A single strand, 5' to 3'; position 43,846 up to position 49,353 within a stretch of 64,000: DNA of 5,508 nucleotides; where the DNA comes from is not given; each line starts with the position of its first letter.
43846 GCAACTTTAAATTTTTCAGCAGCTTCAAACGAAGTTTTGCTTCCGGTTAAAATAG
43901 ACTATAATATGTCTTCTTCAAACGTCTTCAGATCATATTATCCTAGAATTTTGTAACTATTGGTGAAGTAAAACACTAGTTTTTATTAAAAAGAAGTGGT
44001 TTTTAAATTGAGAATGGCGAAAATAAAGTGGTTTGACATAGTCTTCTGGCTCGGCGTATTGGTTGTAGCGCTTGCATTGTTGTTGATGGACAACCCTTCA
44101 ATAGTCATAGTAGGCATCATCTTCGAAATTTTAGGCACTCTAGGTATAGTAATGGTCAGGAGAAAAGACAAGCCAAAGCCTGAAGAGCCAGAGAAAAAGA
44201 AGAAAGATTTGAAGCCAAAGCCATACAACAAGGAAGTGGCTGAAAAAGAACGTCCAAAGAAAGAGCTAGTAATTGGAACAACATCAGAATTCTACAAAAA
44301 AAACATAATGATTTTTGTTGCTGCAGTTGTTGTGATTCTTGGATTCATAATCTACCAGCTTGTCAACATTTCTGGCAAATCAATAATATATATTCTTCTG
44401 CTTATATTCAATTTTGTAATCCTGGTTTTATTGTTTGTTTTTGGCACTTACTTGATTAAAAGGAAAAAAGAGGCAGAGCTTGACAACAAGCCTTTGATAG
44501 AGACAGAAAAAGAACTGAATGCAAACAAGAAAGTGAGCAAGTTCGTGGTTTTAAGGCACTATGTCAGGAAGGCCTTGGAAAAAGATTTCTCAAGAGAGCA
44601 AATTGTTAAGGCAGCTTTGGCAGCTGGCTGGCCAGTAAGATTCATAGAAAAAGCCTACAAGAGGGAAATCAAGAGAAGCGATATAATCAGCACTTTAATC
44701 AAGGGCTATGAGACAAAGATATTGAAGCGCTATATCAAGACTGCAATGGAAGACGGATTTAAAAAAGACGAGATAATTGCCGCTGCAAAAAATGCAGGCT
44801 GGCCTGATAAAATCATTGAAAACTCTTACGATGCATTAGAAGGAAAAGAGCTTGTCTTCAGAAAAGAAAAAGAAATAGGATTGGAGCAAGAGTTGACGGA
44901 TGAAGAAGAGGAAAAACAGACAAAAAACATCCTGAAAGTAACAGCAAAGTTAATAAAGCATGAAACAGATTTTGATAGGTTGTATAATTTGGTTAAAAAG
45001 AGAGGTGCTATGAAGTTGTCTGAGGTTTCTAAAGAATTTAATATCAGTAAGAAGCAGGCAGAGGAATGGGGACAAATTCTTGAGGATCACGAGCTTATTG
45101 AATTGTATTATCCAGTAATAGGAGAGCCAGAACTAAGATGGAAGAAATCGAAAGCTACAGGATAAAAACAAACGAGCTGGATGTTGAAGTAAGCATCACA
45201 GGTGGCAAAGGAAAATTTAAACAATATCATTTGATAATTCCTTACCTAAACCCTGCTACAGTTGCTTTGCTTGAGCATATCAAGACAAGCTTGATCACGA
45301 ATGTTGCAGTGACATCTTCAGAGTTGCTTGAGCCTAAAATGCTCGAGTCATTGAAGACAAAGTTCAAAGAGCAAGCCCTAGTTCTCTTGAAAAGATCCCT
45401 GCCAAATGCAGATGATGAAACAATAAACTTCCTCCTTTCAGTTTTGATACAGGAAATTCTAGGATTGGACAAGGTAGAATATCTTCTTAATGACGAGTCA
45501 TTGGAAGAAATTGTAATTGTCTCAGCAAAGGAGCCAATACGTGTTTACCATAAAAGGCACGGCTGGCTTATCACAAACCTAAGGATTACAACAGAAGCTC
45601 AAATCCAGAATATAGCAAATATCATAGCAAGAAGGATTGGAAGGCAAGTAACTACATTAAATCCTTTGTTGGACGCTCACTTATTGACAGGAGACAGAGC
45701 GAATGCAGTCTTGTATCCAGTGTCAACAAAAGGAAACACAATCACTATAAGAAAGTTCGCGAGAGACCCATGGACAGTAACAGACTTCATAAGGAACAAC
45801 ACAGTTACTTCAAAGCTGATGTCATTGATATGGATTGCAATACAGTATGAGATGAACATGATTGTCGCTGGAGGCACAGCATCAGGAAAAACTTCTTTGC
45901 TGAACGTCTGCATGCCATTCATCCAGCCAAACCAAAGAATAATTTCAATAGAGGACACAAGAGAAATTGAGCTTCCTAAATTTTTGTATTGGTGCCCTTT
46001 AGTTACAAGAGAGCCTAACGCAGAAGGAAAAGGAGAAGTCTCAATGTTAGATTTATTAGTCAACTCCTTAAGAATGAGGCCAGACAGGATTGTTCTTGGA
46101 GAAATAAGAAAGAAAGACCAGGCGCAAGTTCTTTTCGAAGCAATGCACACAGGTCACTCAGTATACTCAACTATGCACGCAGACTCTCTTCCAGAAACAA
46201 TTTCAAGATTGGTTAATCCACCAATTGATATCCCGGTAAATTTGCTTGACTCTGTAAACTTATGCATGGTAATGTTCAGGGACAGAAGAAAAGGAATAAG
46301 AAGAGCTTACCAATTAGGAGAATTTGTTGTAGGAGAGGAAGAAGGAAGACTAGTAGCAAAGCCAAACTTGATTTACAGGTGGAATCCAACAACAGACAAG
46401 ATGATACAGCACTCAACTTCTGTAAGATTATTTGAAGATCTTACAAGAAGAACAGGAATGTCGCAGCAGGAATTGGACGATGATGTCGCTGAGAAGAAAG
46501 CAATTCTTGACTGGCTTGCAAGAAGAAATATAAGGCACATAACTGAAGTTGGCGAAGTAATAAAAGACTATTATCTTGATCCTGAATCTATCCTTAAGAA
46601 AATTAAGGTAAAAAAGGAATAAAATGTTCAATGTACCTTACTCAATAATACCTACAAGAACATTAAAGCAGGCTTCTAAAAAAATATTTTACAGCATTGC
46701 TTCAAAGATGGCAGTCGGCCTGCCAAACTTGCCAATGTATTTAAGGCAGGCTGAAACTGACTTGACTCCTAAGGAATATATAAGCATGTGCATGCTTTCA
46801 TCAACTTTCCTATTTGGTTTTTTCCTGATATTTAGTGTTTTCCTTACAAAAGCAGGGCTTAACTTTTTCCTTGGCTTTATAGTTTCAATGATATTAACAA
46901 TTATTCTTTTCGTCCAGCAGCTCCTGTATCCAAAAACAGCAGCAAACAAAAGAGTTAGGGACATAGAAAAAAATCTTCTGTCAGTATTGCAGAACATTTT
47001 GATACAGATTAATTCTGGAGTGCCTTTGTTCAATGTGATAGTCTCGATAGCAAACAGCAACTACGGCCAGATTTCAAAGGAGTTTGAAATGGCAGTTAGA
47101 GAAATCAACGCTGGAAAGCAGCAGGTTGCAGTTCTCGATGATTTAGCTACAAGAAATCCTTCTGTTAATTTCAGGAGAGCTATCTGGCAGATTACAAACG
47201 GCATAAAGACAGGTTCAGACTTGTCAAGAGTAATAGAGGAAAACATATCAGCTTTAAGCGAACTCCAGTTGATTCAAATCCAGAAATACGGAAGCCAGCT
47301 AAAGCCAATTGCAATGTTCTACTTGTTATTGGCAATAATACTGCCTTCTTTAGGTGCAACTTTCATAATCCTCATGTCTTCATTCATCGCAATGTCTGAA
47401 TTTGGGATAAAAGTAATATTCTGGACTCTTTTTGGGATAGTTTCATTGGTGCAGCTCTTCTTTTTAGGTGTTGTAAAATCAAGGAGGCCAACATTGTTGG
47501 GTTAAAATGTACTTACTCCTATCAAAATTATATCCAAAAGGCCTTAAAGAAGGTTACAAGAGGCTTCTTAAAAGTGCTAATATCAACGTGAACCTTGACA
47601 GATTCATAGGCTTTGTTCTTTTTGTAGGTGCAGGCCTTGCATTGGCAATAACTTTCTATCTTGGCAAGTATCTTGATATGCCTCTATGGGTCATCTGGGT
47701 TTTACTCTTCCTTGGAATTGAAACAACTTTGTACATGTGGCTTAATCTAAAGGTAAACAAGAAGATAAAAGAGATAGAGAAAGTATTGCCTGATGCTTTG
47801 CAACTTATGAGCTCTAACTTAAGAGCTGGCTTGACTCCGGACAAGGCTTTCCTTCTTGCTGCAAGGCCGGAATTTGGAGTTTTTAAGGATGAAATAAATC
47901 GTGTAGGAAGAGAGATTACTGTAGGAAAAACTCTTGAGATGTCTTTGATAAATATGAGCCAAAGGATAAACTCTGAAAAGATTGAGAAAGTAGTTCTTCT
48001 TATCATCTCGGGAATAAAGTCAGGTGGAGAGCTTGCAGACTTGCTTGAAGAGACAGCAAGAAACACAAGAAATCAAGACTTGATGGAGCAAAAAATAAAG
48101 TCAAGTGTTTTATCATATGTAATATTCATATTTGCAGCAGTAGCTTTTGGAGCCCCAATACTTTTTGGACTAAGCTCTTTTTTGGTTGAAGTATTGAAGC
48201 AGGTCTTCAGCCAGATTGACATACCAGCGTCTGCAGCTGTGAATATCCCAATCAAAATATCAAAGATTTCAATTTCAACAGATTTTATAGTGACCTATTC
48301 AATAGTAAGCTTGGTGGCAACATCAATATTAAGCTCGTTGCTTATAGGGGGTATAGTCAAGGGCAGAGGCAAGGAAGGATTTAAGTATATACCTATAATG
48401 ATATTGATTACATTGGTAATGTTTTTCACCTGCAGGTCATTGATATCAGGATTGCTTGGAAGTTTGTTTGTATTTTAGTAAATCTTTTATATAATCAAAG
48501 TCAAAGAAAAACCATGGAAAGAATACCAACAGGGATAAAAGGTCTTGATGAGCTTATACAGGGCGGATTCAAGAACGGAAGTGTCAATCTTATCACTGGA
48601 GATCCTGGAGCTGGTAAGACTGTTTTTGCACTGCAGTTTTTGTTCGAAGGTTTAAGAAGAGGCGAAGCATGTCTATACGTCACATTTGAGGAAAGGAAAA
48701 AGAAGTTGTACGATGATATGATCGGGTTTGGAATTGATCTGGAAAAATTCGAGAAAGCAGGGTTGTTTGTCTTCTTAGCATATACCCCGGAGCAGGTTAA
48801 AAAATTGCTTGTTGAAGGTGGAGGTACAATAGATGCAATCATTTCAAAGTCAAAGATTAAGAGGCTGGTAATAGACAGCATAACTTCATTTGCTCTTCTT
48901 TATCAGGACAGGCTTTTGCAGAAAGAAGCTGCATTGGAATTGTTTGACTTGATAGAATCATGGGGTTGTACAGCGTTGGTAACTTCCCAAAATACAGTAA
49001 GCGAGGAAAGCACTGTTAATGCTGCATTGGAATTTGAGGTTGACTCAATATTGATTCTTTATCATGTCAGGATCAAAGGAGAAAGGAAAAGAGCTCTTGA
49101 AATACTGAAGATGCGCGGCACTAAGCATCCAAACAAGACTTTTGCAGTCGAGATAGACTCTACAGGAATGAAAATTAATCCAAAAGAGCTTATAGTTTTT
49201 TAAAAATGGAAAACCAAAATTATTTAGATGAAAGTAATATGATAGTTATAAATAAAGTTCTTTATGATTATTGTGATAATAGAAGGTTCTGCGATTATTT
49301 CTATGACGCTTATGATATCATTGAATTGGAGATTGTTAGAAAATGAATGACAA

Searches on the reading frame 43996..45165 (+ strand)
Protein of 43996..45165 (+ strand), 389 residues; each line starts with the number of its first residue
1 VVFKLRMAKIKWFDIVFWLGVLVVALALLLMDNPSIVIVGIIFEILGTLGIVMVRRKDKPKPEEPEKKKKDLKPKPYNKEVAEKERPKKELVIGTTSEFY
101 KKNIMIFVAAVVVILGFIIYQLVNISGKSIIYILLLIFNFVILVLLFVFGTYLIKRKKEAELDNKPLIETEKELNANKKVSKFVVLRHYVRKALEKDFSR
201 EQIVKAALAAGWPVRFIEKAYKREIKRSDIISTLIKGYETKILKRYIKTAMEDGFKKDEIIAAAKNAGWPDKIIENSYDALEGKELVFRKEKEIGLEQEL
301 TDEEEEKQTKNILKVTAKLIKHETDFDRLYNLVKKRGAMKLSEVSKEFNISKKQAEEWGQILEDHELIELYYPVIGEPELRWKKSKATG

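Call 62: search_protein_families(library=pfam, proteins=[window:43996-45165:+], max_evalue=0.01)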
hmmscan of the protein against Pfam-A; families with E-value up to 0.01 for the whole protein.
window:43996-45165:+ (389 aa): 2 families
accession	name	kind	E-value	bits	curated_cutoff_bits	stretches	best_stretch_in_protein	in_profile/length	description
PF07332.16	Phage_holin_3_6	-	0.00011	22.6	28.4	0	16-68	48-104/116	Putative Actinobacterial Holin-X, holin superfamily III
PF07690.21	MFS_1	-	0.00013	21.5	33.4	1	17-156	130-264/347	Major Facilitator Superfamily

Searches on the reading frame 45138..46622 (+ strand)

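Call 62: search_protein_families(library=pfam, proteins=[window:45138-46622:+], max_evalue=0.01)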
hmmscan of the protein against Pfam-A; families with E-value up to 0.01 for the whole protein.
window:45138-46622:+ (494 aa): 1 family
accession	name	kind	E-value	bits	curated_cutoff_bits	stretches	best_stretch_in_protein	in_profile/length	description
PF00437.27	T2SSE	-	6.6e-35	120.9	24.9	1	132-360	23-257/370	Type II/IV secretion system protein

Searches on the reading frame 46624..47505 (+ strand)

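Call 62: search_protein_families(library=pfam, proteins=[window:46624-47505:+], max_evalue=0.01)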
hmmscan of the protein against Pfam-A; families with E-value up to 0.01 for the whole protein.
window:46624-47505:+ (293 aa): 2 families
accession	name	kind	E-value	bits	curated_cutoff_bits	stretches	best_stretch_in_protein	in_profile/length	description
PF00482.28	T2SSF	-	1.9e-11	44.4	25.2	1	123-243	3-120/125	Type II secretion system (T2SS), protein F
PF20563.3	DUF6773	-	0.0045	17.3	27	1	22-119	59-160/163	Family of unknown function (DUF6773)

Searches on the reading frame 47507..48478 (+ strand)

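Call 62: search_protein_families(library=pfam, proteins=[window:47507-48478:+], max_evalue=0.01)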
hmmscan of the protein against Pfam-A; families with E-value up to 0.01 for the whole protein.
window:47507-48478:+ (323 aa): 1 family
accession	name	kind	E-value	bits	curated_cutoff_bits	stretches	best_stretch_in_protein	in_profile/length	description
PF00482.28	T2SSF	-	3.3e-18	66.3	25.2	1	98-220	2-121/125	Type II secretion system (T2SS), protein F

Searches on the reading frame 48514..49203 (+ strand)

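Call 62: search_protein_families(library=pfam, proteins=[window:48514-49203:+], max_evalue=0.01)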
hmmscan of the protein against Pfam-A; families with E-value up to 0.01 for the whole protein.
window:48514-49203:+ (229 aa): 13 families
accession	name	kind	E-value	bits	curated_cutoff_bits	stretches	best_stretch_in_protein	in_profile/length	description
PF06745.19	ATPase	-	2.9e-58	197.4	26.6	1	4-224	1-229/231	KaiC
PF03796.21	DnaB_C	-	2.2e-06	27.7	27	1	4-71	2-69/255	DnaB-like helicase C terminal domain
PF13481.12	AAA_25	-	3.8e-06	27.1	27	1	6-126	17-155/195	AAA domain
PF13479.12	AAA_24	-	1.6e-05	25.3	27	1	26-137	6-87/195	AAA domain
PF08423.17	Rad51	-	4.3e-05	23.3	22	1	3-125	7-132/244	Rad51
PF07088.17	GvpD_P-loop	-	7.1e-05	23.2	24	1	21-66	9-53/189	GvpD gas vesicle protein, P-loop domain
PF20720.3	nSTAND3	-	0.00044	20.4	27.2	1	24-65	19-61/155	Novel STAND NTPase 3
PF09848.15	SLFN-g3_helicase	-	0.00097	18.9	24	1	24-46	3-25/354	Schlafen group 3, DNA/RNA helicase domain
PF00154.27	RecA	-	0.0019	18.2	27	1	2-94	31-117/262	recA bacterial DNA recombination protein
PF01695.23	IstB_IS21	-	0.0022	18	24.1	0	21-60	90-130/238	IstB-like ATP binding protein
PF05625.17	PAXNEB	-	0.003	17.1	28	0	6-66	21-82/366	PAXNEB protein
PF14417.12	MEDS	-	0.0041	17.4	29.8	1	39-87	17-65/161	MEDS: MEthanogen/methylotroph, DcmR Sensory domain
PF24883.2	NPHP3_N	-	0.0096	16.6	24.8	0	23-63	23-63/164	Nephrocystin 3, N-terminal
